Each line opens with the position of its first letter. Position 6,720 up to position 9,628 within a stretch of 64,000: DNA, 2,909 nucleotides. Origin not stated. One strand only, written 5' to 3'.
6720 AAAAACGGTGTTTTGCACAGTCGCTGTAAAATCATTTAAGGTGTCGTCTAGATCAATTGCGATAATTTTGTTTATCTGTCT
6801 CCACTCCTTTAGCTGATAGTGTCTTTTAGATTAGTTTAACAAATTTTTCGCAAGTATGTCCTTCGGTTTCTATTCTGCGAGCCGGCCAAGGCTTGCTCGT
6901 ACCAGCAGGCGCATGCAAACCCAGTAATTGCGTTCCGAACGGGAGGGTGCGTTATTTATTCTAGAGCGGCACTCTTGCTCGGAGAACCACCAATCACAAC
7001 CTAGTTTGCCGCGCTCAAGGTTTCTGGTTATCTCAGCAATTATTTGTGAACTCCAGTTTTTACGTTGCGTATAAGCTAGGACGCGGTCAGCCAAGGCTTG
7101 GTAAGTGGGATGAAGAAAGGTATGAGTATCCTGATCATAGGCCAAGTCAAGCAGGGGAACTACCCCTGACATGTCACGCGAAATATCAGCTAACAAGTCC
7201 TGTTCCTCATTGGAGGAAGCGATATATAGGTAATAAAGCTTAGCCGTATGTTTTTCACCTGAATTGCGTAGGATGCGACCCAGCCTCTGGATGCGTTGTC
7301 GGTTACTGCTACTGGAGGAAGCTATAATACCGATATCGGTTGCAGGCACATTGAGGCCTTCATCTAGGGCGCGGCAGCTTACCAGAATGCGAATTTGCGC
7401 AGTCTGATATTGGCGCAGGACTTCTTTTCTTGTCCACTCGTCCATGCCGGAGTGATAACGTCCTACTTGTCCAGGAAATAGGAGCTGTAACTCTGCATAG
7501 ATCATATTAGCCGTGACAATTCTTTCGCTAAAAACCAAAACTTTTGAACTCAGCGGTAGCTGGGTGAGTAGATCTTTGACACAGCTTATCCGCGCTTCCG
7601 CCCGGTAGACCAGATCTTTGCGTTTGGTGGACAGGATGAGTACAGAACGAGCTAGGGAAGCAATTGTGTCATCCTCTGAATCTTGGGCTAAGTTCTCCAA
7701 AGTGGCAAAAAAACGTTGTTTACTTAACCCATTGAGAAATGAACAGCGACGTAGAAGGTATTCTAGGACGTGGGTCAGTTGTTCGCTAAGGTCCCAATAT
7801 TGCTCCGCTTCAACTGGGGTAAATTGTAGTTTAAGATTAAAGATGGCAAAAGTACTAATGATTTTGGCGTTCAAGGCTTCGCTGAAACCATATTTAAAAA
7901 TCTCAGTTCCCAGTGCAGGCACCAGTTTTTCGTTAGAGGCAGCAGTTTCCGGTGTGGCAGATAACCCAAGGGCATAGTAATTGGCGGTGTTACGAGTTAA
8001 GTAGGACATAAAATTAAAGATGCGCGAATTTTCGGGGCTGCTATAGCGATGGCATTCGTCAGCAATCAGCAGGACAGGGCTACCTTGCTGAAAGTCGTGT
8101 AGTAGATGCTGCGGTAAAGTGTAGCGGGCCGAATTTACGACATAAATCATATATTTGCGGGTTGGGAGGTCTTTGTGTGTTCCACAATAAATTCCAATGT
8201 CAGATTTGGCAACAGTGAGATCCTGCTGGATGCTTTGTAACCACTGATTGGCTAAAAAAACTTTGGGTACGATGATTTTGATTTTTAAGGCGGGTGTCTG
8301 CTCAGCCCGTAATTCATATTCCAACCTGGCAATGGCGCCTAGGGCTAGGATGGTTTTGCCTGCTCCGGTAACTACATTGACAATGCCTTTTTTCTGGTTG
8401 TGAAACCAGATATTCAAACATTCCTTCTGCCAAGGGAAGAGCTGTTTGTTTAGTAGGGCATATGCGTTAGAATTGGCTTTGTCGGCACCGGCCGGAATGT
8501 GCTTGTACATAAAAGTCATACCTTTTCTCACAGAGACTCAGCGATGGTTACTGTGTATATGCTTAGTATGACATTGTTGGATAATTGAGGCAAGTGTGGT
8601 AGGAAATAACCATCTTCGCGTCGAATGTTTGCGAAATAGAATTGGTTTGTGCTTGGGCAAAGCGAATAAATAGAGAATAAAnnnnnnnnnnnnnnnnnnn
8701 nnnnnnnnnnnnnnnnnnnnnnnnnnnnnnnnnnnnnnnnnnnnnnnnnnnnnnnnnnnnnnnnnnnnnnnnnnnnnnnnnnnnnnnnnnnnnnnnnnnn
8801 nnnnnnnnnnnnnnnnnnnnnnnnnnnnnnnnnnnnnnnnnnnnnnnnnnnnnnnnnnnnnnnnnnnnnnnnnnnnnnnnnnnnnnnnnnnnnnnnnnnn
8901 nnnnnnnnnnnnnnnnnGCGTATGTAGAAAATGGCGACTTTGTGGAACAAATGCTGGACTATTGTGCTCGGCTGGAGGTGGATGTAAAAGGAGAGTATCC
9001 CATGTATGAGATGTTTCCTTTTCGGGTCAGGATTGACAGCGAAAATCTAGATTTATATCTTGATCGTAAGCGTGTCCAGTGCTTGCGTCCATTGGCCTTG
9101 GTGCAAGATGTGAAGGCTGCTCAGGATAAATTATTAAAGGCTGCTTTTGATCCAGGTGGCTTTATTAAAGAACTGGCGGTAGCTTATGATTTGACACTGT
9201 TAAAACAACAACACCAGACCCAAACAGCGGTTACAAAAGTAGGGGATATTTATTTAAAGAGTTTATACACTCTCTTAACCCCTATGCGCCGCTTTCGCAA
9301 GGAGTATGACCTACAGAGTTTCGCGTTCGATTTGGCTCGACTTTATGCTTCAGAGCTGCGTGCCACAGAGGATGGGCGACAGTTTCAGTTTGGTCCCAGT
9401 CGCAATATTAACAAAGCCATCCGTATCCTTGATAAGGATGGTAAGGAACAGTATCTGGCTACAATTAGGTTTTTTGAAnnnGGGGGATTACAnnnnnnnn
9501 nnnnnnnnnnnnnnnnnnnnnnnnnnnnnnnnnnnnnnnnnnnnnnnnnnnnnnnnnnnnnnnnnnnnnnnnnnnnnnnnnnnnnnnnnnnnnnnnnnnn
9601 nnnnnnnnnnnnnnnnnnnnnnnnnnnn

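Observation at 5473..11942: Divergent six-gene cluster (SF2 helicase, HAD nucleotidase-like, AEP-like / orphan protein, two BrxD-like P-loop NTPases): candidate undescribed defence or DNA-surveillance system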

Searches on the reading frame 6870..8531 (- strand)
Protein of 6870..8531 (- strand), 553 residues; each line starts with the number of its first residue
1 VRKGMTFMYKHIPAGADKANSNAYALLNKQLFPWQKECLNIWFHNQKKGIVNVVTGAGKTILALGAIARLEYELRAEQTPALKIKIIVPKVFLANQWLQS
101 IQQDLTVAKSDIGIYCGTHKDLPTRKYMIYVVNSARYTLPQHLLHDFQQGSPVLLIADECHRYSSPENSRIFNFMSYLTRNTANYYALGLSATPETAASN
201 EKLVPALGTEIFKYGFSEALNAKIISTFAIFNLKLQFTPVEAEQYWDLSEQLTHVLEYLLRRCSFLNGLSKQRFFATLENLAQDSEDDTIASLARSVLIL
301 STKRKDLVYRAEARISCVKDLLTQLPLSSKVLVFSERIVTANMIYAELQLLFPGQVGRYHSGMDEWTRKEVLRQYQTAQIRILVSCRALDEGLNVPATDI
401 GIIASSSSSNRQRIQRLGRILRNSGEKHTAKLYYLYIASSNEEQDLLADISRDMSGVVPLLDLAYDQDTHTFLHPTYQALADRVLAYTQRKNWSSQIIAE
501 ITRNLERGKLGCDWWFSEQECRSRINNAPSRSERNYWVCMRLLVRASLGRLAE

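Call 3: search_protein_families(library=pfam, proteins=[window:6870-8531:-], max_evalue=0.1)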
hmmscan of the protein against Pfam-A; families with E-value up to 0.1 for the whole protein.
window:6870-8531:- (553 aa): 6 families
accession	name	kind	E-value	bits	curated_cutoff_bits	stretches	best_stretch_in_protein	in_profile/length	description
PF04851.21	ResIII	-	7.5e-20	71.9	22.5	1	29-195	2-163/164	Type III restriction enzyme, res subunit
PF00271.37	Helicase_C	-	1.3e-14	54.8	23.5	1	316-423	4-109/110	Helicase conserved C-terminal domain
PF00270.35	DEAD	-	1.3e-10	41.7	26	1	33-195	2-161/167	DEAD/DEAH box helicase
PF16203.11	ERCC3_RAD25_C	-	8.7e-09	35.5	27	1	329-440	61-169/248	ERCC3/RAD25/XPB C-terminal helicase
PF18766.7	SWI2_SNF2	-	5.2e-07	30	26.7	1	40-227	12-187/221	SWI2/SNF2 ATPase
PF22590.2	Cas3-like_C_2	-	0.00017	22.3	27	1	329-423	3-104/106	CRISPR-associated nuclease/helicase Cas3, C-terminal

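Call 4: search_protein_families(library=padloc, proteins=[window:6870-8531:-], max_evalue=0.1)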
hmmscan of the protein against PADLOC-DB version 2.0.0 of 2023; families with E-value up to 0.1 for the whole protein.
window:6870-8531:- (553 aa): 40 families (the best 25 are shown)
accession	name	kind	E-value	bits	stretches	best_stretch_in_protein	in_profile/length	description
PDLC02707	PbeA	-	3.3e-57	192.5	2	281-443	477-637/672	PbeA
PDLC02704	PbeA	-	8.4e-51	171.2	1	28-440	252-648/682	PbeA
PDLC02706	PbeA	-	5e-38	129.2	2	356-453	594-689/722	PbeA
PDLC02703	PbeA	-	4.7e-16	56.5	2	32-240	248-453/626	PbeA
PDLC02705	PbeA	-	4.5e-13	46.2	1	33-434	252-631/691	PbeA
PDLC02840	DpdE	-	2.1e-12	44.2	1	304-443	535-673/1091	DpdE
PDLC01770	Cas3g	-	1.2e-11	41.9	2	312-439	235-356/733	-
PDLC00938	Cas3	-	1.5e-08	32.3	1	311-442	205-339/358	CRISPR-associated helicase Cas3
PDLC01252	Cas3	-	8.4e-08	30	1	154-439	115-302/324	CAS-I; effector_G3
PDLC03658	mREase_IV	-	8e-07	25.1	1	46-198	242-375/953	Type IV methyl-directed restriction enzyme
PDLC03597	REase_MTase_IIG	-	1.5e-06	24.1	1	370-429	542-601/1646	Type IIG restriction enzyme-methyltransferase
PDLC02843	DpdE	-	1.8e-06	24.1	1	306-433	545-678/1091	DpdE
PDLC02500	BrxHI|BrxHII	-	3e-06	24.1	1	309-432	460-582/933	BrxHI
PDLC01323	Cas3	-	3.7e-06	24.9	1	154-420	119-293/294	CAS-I-D; effector_G3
PDLC00184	HamB1|HamB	-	3.7e-06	23.4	2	35-189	120-262/738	DEAD-box helicase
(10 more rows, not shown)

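Call 5: search_protein_families(library=ncbifam, proteins=[window:6870-8531:-], max_evalue=0.1)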
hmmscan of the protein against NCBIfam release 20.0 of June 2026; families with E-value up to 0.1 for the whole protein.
window:6870-8531:- (553 aa): 34 families (the best 25 are shown)
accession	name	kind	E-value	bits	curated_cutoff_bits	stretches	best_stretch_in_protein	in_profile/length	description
TIGR04095.1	dnd_restrict_1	equivalog_domain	4.3e-41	141.4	600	2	283-449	234-408/451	DNA phosphorothioation system restriction enzyme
NF045503.1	repair_heli_XPB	equivalog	5.2e-19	68.2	610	2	30-245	183-387/548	DNA repair helicase XPB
NF010337.0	PRK13766.1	equivalog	5.3e-16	57.9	610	2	318-424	357-469/781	Hef nuclease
NF041062.1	DpdE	equivalog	2e-14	52.6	500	2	276-436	489-654/1048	protein DpdE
TIGR04121.1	DEXH_lig_assoc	equivalog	1.3e-11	43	850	2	297-425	217-348/804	ligase-associated DNA damage response DEXH box helicase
NF053632.1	heli_RadD_YejH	equivalog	1e-08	34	720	2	145-194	103-151/573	DNA repair helicase RadD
TIGR01587.1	cas3_core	equivalog_domain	5.6e-08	32.3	102.45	1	311-442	205-339/358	CRISPR-associated helicase Cas3'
TIGR00603.1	rad25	subfamily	1.7e-07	29.9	328.7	1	363-445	527-612/734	DNA repair helicase rad25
NF046051.1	restrict_EcoAI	equivalog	2.9e-07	29.3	550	1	44-235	175-353/768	EcoAI/FtnUII family type I restriction enzme subunit R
TIGR02621.3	cas3_GSU0051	exception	4.5e-06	25.8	400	1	29-103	12-88/854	type I-G CRISPR-associated helicase/endonuclease Cas3g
NF008164.0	PRK10917.1-2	equivalog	1.1e-05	23.9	785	1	338-428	504-595/704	ATP-dependent DNA helicase RecG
NF010338.0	PRK13767.1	equivalog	1.1e-05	23.9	849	1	302-420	257-382/877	ATP-dependent helicase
NF008163.0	PRK10917.1-1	equivalog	2.6e-05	22.7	796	1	298-435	462-599/692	ATP-dependent DNA helicase RecG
NF042964.1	phospholipD_antiphage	equivalog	3e-05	22.6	1100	1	311-452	665-817/895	phospholipase D-like domain-containing anti-phage protein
NF008165.0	PRK10917.1-3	equivalog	4.7e-05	22.1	711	1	342-405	496-561/692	ATP-dependent DNA helicase RecG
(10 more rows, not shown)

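Call 7: search_protein_families(library=phrogs, proteins=[window:6870-8531:-], max_evalue=0.01)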
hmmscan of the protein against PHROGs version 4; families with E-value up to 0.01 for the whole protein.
window:6870-8531:- (553 aa): 5 families
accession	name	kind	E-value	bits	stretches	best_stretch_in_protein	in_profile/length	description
phrog_16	-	DNA, RNA and nucleotide metabolism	6.7e-37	128.2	1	28-433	270-596/986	DNA helicase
phrog_62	-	DNA, RNA and nucleotide metabolism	6.7e-19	67.9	2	26-194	692-849/1881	DNA helicase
phrog_9690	-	DNA, RNA and nucleotide metabolism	1.2e-14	55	1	307-436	137-269/306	DNA helicase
phrog_6819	-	DNA, RNA and nucleotide metabolism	1e-11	45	1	328-399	235-306/645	Holliday junction branch migration helicase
phrog_2488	-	DNA, RNA and nucleotide metabolism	0.00075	19.3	1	29-111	17-103/579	DNA helicase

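Call 88: list_cluster_members(proteins=[window:6870-8531:-, window:9493-10713:+, window:10713-11942:+, window:6219-6737:-])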
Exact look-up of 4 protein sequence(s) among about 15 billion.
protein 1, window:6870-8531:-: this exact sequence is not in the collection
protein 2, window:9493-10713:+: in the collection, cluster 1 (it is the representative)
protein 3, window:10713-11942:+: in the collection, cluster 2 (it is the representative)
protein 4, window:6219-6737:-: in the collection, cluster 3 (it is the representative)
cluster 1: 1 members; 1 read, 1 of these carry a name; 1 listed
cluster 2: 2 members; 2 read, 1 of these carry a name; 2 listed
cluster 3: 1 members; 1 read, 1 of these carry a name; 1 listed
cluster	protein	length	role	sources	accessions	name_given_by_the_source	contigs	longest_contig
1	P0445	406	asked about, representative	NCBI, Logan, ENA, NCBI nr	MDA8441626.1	MAG: DUF2791 family P-loop domain-containing protein [Peptococcaceae bacterium] | DUF2791 family P-loop domain-containing protein [Peptococcaceae bacterium]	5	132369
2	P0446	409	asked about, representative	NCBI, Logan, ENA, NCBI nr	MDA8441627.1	MAG: DUF2791 family P-loop domain-containing protein [Peptococcaceae bacterium] | DUF2791 family P-loop domain-containing protein [Peptococcaceae bacterium]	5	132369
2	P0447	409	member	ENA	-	-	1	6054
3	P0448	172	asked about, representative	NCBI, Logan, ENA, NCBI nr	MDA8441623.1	MAG: hypothetical protein M0Z55_04535 [Peptococcaceae bacterium] | hypothetical protein [Peptococcaceae bacterium]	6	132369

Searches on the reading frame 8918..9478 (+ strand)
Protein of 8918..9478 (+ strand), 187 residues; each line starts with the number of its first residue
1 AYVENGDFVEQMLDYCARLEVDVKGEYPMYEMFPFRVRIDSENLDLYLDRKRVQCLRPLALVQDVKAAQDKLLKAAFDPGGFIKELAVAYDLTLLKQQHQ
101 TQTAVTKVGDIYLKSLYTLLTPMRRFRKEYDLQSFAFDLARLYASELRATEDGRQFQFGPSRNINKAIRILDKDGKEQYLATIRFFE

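Call 65: predict_structure(alignment_id=A4)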
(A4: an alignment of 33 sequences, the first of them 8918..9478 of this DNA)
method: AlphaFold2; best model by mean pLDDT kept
length: 187 residues; sequences in the alignment: 33
mean_pLDDT: 91.9   pTM: 0.80
mean pLDDT of the five models: 91.9, 91.0, 90.7, 89.0, 88.6
residues with pLDDT >= 90: 145; 70-90: 39; 50-70: 3; < 50: 0
segments of 3 or more residues with pLDDT < 50: none
pLDDT, mean of each block of 10 residues (from residue 1): 84 97 94 91 90 89 93 93 97 93 80 96 88 94 95 96 92 91 96
secondary structure, 60 per line:
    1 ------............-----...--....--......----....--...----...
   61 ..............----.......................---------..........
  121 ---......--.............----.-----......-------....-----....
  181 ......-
elements in order: H7-18 E24-26 E29-32 E35-40 E45-48 E51-53 H58-74 H79-101 H113-120 H124-129 H132-144 E155-160 E168-171 E177-186

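Call 68: fold_search(model_id=the predicted structure, library=pdb)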
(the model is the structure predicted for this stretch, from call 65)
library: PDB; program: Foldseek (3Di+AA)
matches with E <= 10: 183; with E <= 0.001: 0
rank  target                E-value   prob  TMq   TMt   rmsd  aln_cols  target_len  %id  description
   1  8ro6_A                1.4e-01  0.08  0.15  0.10  15.7       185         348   12  Human cohesin SMC1A-HD(longCC)/RAD21-C complex - Apo closed P-loop conformation (released 2024-09-11)
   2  8rod_A                4.3e-01  0.05  0.13  0.09  14.8       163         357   15  Human cohesin SMC1A-HD(shortCC-EQ)/RAD21-C complex - Open/closed P-loop conformation (released 2024-09-11)
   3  2aor_B                7.7e-01  0.09  0.13  0.12   8.3        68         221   15  Crystal structure of MutH-hemimethylated DNA complex (released 2005-10-11)
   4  8roc_A                9.7e-01  0.03  0.13  0.09  14.7       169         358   12  Human cohesin SMC1A-HD(shortCC-EQ)/RAD21-C complex - Apo closed P-loop conformation (released 2024-09-11)
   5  2aoq_A                1.0e+00  0.09  0.15  0.13   8.6        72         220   11  Crystal structure of MutH-unmethylated DNA complex (released 2005-10-11)
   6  6iy8_B                1.5e+00  0.06  0.19  0.10  13.9       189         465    7  DmpR-phenol complex of Pseudomonas putida (released 2020-06-10)
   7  8xaq_A                2.3e+00  0.03  0.08  0.16  12.8        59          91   12  The thermostable and acid-tolerant DNA-binding protein (released 2024-12-11)
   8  3c2w_F                2.5e+00  0.01  0.14  0.07  18.0       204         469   10  Crystal structure of the photosensory core domain of P. aeruginosa bacteriophytochrome PaBphP in the Pfr state (released 2008-09-23)
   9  8w8e_A                2.6e+00  0.13  0.12  0.02   6.4        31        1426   19  human co-transcriptional RNA capping enzyme RNGTT (released 2024-04-10)
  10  2azo_A                2.6e+00  0.06  0.14  0.12   9.1        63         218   10  DNA MISMATCH REPAIR PROTEIN MUTH FROM E. COLI (released 1998-05-20)
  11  5d0f_A                2.6e+00  0.02  0.10  0.02  14.4        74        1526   26  Crystal Structure of the Candida Glabrata Glycogen Debranching Enzyme (E564Q) in complex with maltopentaose (released 2016-05-18)
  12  8q6p_2                2.8e+00  0.09  0.21  0.10  13.4       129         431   11  X. laevis CMG dimer bound to dimeric DONSON - MCM ATPase (released 2023-10-18)
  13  2wcc_MODEL_1_3        2.8e+00  0.08  0.12  0.30  10.8        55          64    9  phage lambda IntDBD1-64 complex with p prime 2 DNA (released 2009-04-07)
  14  2azo_B                2.8e+00  0.06  0.14  0.12   9.4        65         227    9  DNA MISMATCH REPAIR PROTEIN MUTH FROM E. COLI (released 1998-05-20)
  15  2qkp_A                2.8e+00  0.03  0.11  0.14  10.6        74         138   12  Crystal structure of C-terminal domain of SMU_1151c from Streptococcus mutans (released 2007-07-24)
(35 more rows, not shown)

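Call 74: fold_search(model_id=the predicted structure, library=viral)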
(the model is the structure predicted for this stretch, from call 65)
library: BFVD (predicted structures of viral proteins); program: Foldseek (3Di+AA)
matches with E <= 10: 571; with E <= 0.001: 0
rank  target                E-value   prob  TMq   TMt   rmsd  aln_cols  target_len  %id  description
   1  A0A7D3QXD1            2.9e-02  0.21  0.18  0.19  15.1       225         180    9  Uncharacterized protein [Fadolivirus FV1/VV64]
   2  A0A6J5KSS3            5.4e-02  0.90  0.25  0.43  11.5       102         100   16  Uncharacterized protein [uncultured Caudovirales phage]
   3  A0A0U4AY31            1.2e-01  0.10  0.15  0.15  15.1       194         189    9  (no name in the UniProt tables at hand)
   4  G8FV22                1.5e-01  0.97  0.28  0.50   4.1        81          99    9  Uncharacterized protein [Pediococcus phage cIP1]
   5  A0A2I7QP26            1.7e-01  0.18  0.25  0.09  24.0       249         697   11  (no name in the UniProt tables at hand)
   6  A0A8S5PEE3            1.8e-01  0.09  0.15  0.12  40.5       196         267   11  Uncharacterized protein [Podoviridae sp. ctuQh21]
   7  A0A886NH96            2.0e-01  0.72  0.21  0.36   5.6        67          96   13  (no name in the UniProt tables at hand)
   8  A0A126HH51            2.6e-01  0.77  0.24  0.42   6.3        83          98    8  Uncharacterized protein [Vibrio phage phi-Grn1]
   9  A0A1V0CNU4            2.6e-01  0.18  0.21  0.27  16.9       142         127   11  (no name in the UniProt tables at hand)
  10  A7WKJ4                3.1e-01  0.05  0.13  0.12  14.6       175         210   11  Viral structural protein [Betalipothrixvirus pozzuoliense]
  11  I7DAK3                3.1e-01  0.03  0.12  0.10  20.1       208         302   10  Uncharacterized protein [Pseudomonas phage PA7]
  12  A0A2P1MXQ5            3.5e-01  0.66  0.23  0.30   4.0        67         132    7  Uncharacterized protein [Staphylococcus phage phiSA_BS1]
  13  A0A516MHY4            3.5e-01  0.38  0.20  0.30  13.8        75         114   12  (no name in the UniProt tables at hand)
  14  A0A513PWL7            3.5e-01  0.04  0.14  0.09  22.3       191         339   13  Uncharacterized protein [Vibrio phage 2 TSL-2019]
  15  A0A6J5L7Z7            4.5e-01  0.11  0.19  0.19  12.0       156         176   13  Uncharacterized protein [uncultured Caudovirales phage]
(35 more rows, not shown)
